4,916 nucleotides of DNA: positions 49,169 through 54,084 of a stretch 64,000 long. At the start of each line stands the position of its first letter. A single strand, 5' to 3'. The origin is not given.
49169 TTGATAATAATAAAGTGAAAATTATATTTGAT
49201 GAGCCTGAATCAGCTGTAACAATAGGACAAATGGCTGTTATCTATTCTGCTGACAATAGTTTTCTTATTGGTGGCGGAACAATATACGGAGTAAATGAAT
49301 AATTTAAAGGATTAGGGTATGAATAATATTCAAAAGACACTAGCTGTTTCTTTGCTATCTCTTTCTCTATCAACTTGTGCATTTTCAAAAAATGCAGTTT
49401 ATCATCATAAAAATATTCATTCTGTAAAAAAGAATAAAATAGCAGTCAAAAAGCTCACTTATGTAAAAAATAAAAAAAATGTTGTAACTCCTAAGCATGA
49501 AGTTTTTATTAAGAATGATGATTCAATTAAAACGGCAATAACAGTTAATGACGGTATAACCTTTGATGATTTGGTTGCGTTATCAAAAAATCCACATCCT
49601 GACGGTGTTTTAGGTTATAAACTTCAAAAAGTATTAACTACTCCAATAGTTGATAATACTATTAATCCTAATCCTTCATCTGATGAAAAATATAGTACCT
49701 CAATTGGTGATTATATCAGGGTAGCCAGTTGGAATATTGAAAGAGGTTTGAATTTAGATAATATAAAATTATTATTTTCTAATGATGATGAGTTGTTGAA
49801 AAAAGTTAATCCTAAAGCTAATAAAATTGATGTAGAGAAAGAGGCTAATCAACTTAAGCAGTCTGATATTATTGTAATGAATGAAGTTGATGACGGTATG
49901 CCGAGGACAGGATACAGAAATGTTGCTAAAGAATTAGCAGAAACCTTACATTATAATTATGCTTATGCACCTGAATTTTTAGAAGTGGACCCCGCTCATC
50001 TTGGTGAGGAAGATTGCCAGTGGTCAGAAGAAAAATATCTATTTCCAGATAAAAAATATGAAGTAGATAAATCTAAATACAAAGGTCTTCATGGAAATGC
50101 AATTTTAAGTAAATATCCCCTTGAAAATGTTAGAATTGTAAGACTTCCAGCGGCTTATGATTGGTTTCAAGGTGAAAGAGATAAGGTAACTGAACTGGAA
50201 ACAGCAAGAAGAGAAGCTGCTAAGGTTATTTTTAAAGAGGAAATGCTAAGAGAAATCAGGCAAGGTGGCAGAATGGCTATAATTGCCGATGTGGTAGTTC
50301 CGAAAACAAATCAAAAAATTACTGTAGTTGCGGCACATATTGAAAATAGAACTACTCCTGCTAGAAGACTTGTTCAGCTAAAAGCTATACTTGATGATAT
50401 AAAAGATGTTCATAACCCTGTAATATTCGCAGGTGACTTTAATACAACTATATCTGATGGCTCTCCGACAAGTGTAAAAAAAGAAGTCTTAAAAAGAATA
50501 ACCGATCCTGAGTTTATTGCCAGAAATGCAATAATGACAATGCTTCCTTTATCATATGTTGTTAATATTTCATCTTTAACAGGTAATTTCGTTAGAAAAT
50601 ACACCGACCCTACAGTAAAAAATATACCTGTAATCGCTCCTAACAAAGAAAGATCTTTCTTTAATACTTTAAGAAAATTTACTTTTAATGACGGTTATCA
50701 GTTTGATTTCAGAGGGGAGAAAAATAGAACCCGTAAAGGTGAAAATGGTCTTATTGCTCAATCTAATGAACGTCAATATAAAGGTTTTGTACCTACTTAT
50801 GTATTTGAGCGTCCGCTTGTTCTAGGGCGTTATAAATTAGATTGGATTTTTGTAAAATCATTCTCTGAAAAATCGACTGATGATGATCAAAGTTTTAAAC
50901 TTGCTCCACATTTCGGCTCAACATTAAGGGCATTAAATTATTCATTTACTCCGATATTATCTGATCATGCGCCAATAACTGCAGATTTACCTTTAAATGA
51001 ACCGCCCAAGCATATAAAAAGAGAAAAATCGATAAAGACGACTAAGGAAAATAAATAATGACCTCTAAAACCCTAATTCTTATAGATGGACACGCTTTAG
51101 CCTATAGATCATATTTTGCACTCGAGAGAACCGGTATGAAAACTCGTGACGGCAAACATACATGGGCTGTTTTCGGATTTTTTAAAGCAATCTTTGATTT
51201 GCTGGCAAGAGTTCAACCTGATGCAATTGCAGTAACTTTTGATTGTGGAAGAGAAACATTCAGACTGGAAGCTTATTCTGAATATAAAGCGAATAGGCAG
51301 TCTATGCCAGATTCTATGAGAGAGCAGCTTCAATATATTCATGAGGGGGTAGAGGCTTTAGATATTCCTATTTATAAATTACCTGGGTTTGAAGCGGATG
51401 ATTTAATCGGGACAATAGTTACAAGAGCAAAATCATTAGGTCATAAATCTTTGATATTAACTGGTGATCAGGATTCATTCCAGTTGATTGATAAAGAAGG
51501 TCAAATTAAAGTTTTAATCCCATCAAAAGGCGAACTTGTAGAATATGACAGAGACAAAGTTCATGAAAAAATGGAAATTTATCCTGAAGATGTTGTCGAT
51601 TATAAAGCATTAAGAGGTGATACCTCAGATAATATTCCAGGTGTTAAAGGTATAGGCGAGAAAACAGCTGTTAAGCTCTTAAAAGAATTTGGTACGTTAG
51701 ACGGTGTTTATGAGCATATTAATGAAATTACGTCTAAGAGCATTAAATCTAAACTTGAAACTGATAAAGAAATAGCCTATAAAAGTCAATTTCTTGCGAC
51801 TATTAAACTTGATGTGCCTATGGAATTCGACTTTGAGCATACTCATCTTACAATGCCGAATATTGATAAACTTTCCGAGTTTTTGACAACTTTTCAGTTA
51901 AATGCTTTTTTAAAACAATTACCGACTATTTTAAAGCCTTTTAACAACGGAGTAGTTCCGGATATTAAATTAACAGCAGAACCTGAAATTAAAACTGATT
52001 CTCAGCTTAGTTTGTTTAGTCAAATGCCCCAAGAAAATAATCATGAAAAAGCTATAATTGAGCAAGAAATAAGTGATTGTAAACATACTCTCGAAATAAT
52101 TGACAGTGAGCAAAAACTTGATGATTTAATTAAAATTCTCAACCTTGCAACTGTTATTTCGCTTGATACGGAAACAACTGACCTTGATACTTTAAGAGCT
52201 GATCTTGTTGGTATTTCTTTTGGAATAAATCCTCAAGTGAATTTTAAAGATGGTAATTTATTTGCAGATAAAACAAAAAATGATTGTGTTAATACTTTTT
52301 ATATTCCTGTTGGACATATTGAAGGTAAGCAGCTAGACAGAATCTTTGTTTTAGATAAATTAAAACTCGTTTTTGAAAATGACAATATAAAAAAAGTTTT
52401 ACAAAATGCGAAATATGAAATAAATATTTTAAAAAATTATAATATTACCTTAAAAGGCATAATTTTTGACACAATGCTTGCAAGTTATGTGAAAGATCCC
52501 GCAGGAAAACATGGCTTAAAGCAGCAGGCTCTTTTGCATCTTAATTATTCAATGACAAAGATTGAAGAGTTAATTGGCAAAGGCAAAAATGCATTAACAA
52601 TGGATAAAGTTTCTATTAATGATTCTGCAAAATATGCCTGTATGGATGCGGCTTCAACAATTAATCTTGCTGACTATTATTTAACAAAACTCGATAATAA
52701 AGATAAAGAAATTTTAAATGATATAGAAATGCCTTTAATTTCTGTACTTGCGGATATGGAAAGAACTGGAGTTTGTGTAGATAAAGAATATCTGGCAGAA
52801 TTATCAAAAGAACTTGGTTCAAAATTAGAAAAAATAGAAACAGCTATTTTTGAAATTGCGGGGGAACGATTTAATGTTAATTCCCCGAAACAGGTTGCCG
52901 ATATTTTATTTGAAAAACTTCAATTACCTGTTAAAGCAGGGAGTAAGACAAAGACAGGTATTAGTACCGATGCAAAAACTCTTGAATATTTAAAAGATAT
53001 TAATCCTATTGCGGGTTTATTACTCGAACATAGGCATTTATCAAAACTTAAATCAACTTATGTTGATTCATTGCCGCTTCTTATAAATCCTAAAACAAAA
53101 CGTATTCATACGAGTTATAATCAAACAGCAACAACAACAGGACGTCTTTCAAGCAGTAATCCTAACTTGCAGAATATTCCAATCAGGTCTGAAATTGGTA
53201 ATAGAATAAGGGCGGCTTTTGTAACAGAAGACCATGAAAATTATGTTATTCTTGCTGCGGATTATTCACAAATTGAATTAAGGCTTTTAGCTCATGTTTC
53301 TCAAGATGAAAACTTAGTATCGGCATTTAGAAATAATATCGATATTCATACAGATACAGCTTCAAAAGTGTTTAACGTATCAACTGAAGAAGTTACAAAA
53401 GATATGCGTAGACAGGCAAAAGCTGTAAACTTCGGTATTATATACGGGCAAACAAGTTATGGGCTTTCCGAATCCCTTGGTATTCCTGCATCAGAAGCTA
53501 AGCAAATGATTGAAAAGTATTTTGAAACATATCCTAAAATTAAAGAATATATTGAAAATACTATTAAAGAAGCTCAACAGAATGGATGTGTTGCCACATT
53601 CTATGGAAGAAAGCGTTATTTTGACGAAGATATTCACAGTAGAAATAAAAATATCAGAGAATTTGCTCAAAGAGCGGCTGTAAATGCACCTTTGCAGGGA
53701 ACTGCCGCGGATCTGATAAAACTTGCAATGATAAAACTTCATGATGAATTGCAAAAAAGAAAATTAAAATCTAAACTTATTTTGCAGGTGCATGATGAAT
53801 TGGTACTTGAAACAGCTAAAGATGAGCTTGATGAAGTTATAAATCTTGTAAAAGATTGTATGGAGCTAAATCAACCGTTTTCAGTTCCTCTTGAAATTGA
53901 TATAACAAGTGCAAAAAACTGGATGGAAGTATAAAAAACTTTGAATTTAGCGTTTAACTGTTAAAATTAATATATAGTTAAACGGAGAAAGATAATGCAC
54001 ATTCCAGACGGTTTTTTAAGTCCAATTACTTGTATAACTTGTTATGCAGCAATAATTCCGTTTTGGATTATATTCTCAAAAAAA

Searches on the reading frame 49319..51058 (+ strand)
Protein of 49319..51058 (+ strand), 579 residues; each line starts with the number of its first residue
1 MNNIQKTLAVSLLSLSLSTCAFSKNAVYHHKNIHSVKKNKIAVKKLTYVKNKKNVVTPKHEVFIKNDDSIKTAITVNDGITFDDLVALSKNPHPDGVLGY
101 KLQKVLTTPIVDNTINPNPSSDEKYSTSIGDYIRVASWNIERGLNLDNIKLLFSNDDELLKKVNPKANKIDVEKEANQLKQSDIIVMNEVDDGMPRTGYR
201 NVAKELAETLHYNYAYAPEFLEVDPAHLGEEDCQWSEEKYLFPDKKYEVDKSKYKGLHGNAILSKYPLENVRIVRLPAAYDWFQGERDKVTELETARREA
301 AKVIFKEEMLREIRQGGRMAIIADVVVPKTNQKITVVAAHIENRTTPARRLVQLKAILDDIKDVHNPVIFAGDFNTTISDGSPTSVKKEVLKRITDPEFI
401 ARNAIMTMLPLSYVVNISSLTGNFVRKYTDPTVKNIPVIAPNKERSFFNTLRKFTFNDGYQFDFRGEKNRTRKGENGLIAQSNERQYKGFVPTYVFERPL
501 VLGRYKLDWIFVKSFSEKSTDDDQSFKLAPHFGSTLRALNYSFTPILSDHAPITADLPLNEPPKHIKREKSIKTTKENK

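Call 68: search_protein_families(library=pfam, proteins=[window:49319-51058:+], max_evalue=0.001)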
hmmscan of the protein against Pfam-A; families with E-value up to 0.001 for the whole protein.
window:49319-51058:+ (579 aa): 2 families
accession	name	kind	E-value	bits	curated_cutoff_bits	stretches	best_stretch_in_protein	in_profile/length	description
PF03372.29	Exo_endo_phos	-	1.8e-10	41.4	24.5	1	136-383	1-163/225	Endonuclease/Exonuclease/phosphatase family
PF14890.11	Intein_splicing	-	0.0002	21.7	35.8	0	30-89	35-95/155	Intein splicing domain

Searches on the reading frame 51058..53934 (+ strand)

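Call 68: search_protein_families(library=pfam, proteins=[window:51058-53934:+], max_evalue=0.001)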
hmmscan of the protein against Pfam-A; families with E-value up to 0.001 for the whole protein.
window:51058-53934:+ (958 aa): 5 families
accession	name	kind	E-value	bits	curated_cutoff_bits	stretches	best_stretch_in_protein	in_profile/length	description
PF00476.26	DNA_pol_A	-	2.3e-161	537.4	34.3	1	577-957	2-381/381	DNA polymerase family A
PF02739.22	5_3_exonuc_N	-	1.7e-51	174.6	34.3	1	5-172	1-163/164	5'-3' exonuclease, N-terminal resolvase-like domain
PF01367.25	5_3_exonuc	-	6.6e-34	116.7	40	1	175-268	2-95/97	5'-3' exonuclease, C-terminal SAM fold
PF01612.26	DNA_pol_A_exo1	-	2e-23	83.5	23.6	1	346-542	2-169/173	3'-5' exonuclease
PF22619.2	DNA_polI_exo1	-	5.6e-10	39.6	27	1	434-511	39-117/140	DNA polymerase I, ribonuclease H-like domain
